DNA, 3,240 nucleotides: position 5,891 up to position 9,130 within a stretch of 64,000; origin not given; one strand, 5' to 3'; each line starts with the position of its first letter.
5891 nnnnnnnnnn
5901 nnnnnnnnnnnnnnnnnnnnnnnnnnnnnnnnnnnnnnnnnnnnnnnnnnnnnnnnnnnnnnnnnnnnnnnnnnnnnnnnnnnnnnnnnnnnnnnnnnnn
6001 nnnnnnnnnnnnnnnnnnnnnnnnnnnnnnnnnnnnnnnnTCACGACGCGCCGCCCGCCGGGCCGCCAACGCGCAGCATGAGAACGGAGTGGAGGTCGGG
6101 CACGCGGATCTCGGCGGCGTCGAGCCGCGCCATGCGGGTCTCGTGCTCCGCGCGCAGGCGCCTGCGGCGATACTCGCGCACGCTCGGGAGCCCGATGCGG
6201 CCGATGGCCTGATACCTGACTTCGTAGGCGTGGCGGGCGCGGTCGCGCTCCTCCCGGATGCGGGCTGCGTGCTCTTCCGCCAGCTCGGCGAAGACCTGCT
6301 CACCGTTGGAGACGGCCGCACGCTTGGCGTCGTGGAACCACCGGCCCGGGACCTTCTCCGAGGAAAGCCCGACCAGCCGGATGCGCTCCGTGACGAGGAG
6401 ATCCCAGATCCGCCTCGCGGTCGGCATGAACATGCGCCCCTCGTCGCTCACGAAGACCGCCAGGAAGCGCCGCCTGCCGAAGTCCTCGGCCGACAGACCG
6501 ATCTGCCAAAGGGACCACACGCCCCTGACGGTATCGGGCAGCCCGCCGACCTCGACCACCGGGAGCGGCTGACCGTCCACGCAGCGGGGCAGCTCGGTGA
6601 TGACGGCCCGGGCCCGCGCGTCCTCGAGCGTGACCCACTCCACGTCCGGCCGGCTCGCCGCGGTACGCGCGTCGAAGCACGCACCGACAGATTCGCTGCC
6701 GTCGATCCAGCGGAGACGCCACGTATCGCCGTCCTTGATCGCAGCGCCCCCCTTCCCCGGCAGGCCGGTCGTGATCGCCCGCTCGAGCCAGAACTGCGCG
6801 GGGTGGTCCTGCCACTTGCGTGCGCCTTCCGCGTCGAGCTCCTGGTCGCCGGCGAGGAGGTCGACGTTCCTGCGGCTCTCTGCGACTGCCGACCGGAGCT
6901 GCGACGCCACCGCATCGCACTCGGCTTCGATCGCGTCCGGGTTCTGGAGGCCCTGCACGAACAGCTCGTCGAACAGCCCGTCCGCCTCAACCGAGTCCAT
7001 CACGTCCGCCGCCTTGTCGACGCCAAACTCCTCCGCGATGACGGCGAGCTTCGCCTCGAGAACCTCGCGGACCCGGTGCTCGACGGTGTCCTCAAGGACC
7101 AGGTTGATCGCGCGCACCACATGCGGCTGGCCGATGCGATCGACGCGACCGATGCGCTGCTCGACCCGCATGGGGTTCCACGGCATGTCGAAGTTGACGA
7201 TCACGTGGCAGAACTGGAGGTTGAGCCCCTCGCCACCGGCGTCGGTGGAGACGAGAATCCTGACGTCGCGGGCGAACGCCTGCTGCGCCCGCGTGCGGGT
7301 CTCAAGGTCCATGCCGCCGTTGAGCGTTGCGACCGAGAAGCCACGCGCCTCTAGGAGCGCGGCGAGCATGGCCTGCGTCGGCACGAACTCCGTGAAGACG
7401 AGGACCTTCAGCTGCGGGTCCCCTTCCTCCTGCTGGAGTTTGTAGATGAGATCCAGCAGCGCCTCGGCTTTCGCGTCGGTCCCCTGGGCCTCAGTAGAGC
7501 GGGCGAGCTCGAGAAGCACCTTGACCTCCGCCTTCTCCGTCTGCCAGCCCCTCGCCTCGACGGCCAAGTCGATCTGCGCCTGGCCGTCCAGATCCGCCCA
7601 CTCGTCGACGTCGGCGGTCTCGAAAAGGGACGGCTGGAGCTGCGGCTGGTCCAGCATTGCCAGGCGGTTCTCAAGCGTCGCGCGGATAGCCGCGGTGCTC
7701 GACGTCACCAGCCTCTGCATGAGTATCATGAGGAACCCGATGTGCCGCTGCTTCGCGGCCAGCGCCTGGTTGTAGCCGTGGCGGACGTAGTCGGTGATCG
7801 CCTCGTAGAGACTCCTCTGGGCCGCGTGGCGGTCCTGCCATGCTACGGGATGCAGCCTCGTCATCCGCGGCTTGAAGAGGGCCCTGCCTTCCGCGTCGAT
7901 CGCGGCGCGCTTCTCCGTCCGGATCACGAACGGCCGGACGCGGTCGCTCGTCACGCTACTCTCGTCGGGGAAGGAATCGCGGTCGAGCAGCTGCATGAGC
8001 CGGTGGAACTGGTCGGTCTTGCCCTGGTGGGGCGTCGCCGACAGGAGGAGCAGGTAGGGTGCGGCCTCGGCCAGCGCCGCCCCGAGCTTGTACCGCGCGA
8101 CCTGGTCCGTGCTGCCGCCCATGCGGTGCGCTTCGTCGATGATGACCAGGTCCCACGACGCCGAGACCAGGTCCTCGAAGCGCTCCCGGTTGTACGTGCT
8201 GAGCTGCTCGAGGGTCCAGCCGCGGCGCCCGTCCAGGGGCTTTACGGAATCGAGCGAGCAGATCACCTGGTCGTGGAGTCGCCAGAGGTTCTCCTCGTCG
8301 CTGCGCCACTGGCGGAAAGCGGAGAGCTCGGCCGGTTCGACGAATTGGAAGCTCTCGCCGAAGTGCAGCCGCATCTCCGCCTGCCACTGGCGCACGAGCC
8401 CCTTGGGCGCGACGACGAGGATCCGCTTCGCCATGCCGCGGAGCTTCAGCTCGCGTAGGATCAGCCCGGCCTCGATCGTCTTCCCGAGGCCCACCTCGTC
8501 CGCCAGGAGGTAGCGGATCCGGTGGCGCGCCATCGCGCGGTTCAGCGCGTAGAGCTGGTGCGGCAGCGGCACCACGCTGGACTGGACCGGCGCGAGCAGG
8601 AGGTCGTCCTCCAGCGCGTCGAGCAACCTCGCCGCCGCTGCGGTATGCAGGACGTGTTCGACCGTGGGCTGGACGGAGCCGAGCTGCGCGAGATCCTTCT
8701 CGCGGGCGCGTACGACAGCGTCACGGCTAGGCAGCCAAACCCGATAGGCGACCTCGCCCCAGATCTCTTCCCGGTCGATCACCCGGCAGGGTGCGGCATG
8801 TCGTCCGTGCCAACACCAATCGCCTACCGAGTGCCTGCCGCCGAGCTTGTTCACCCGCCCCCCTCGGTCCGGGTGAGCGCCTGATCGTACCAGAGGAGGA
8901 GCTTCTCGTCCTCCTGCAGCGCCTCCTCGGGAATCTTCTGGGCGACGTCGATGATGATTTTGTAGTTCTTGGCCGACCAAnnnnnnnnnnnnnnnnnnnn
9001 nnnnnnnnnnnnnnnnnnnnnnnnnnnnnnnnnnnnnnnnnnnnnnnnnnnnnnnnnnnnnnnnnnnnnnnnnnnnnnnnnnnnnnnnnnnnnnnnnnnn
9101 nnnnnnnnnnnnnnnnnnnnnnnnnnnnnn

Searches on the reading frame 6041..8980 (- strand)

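Call 7: search_protein_families(library=pfam, proteins=[window:6041-8980:-], max_evalue=0.001)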
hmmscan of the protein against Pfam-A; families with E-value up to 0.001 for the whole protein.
window:6041-8980:- (979 aa): 4 families
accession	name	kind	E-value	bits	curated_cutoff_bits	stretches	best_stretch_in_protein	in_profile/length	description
PF00271.37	Helicase_C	-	5.3e-23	81.8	23.5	1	504-617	2-110/110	Helicase conserved C-terminal domain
PF00176.29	SNF2-rel_dom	-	1.2e-19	70.9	24.9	1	156-358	19-202/290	SNF2-related domain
PF04851.21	ResIII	-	1.3e-11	45.1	22.5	1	138-318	4-163/164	Type III restriction enzyme, res subunit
PF00270.35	DEAD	-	1.6e-06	28.4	26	1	140-318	2-161/167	DEAD/DEAH box helicase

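Call 75: search_protein_families(library=padloc, proteins=[window:6041-8980:-], max_evalue=0.00001)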
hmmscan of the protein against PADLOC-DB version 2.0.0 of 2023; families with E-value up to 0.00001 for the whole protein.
window:6041-8980:- (979 aa): 48 families (the best 25 are shown)
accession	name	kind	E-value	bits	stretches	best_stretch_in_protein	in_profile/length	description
PDLC02500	BrxHI|BrxHII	-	0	1400.3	1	51-972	3-929/933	BrxHI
PDLC02621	DrmD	-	1.3e-97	326.2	1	125-636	109-651/1040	DrmD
PDLC00659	HmaA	-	2.9e-85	285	1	114-683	81-676/1176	SNF2 helicase / DEAD-box helicase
PDLC02504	BrxHI|BrxHII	-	2.5e-82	275.3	1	115-724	87-687/971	BrxHII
PDLC02620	DrmD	-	9.3e-74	247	1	134-670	96-631/1060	DrmD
PDLC02572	DrmA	-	2.8e-70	235.5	1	124-623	105-628/1043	DrmA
PDLC02623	DrmD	-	2.2e-66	222.4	2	372-653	398-661/1040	DrmD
PDLC02619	DrmD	-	6e-62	207.9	2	133-558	28-451/872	DrmD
PDLC02632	DrmD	-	7.6e-62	207.7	1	126-620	112-628/662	DrmD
PDLC02634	DrmD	-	2.1e-58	195.9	1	136-652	90-619/900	DrmD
PDLC02633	DrmD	-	4.4e-53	178.4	1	125-648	113-660/839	DrmD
PDLC02840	DpdE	-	1.8e-48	163.6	3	134-219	156-242/1091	DpdE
PDLC02843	DpdE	-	8.1e-48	161.1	3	132-207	153-228/1091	DpdE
PDLC02844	DpdE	-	5.5e-39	131.8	2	134-338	150-326/1074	DpdE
PDLC02624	DrmD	-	6.8e-39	131.9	1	175-619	2-468/652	DrmD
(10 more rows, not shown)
